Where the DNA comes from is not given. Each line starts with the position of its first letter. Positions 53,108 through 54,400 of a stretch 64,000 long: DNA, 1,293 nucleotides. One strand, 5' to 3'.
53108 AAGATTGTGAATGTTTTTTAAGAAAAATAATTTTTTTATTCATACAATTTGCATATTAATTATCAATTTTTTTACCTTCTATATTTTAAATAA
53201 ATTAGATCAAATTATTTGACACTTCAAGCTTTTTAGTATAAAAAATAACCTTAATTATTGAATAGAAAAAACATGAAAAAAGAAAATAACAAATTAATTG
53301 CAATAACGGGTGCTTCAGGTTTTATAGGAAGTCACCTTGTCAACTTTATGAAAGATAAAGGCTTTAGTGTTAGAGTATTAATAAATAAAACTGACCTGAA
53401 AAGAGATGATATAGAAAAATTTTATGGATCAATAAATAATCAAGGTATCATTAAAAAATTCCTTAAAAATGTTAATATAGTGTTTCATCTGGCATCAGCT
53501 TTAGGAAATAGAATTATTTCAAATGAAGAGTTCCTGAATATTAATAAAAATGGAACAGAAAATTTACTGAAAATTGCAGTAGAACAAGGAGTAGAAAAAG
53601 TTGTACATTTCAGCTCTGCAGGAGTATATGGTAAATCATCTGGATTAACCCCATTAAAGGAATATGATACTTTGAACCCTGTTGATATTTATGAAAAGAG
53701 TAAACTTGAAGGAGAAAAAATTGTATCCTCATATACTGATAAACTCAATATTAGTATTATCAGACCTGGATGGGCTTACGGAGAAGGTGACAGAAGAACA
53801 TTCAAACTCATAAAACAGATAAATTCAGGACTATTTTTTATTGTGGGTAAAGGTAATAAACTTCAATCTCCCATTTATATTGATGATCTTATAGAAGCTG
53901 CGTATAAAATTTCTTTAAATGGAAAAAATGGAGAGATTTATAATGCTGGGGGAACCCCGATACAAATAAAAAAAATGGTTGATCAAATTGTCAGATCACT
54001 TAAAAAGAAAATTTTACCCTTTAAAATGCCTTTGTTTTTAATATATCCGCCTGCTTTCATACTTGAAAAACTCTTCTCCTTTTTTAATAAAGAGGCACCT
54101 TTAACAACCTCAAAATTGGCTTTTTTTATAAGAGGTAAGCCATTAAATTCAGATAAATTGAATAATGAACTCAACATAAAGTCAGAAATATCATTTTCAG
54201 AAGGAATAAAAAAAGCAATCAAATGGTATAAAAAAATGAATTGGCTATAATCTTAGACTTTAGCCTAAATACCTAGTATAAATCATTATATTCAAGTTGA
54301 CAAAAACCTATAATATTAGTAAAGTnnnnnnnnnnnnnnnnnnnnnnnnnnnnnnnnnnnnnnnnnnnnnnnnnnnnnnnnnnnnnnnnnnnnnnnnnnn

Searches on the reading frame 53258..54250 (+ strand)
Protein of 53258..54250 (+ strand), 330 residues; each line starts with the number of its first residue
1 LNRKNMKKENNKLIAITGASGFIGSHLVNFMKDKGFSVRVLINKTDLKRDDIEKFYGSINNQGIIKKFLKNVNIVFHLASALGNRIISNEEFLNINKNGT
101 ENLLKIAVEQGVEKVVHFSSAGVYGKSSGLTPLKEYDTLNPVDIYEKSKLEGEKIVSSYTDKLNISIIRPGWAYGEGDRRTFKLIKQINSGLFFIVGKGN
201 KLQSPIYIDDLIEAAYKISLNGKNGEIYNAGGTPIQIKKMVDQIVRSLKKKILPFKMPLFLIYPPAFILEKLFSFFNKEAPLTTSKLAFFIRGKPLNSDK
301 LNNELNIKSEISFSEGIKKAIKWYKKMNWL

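Call 11: search_protein_families(library=ncbifam, proteins=[window:53258-54250:+], max_evalue=0.01)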
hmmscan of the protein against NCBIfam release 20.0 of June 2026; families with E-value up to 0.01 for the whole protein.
window:53258-54250:+ (330 aa): 31 families (the best 25 are shown)
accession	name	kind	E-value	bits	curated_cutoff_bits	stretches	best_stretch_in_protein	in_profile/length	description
TIGR03466.1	HpnA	hypoth_equivalog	5.3e-37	127.4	367.65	1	16-327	5-324/327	hopanoid-associated sugar epimerase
TIGR04180.1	EDH_00030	hypoth_equivalog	2.3e-27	95.9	475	1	15-252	2-260/297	NAD-dependent 4,6-dehydratase LegB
TIGR01181.1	dTDP_gluc_dehyt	equivalog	6.7e-26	91.1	365.1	1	15-329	3-316/321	dTDP-glucose 4,6-dehydratase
NF042423.1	oxyalk_red_Shew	equivalog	2.7e-22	79.3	580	1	10-319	7-330/331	2-alkyl-3-oxoalkanoate reductase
NF042422.1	oxyalk_red_OleD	equivalog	4.4e-18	65.7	580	1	14-283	3-287/329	2-alkyl-3-oxoalkanoate reductase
TIGR01179.1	galE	equivalog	4.8e-18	65.1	262.3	1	14-167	2-170/332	UDP-glucose 4-epimerase GalE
TIGR02197.1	heptose_epim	equivalog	3.7e-17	62.5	274.6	1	14-257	1-271/316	ADP-glyceromanno-heptose 6-epimerase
NF052578.1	StrlDmthSdmBMthl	equivalog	2.2e-16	60.5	600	1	16-327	5-325/328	sterol demethylase protein SdmB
TIGR01214.1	rmlD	equivalog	6.4e-14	51.7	224.05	1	14-183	2-160/285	dTDP-4-dehydrorhamnose reductase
TIGR01777.1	yfcH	hypoth_equivalog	1.4e-13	51.1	207.35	1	14-259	1-251/292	TIGR01777 family oxidoreductase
TIGR02622.1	CDP_4_6_dhtase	equivalog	2.7e-13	49.8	278.45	1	11-178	4-196/352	CDP-glucose 4,6-dehydratase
NF007956.0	PRK10675.1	subfamily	4e-11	42.6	394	1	14-158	3-162/338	UDP-glucose 4-epimerase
NF007490.0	PRK10084.1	subfamily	8.9e-11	41.4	649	1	191-253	219-281/361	dTDP-glucose 4,6-dehydratase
TIGR01746.1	Thioester-redct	subfamily_domain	4.3e-10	39.4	213.35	1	70-176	87-198/371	thioester reductase domain-containing protein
NF041293.1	G6PDh_Azf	equivalog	5.3e-10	39.1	400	1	14-167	5-174/252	NAD-dependent glucose-6-phosphate dehydrogenase Azf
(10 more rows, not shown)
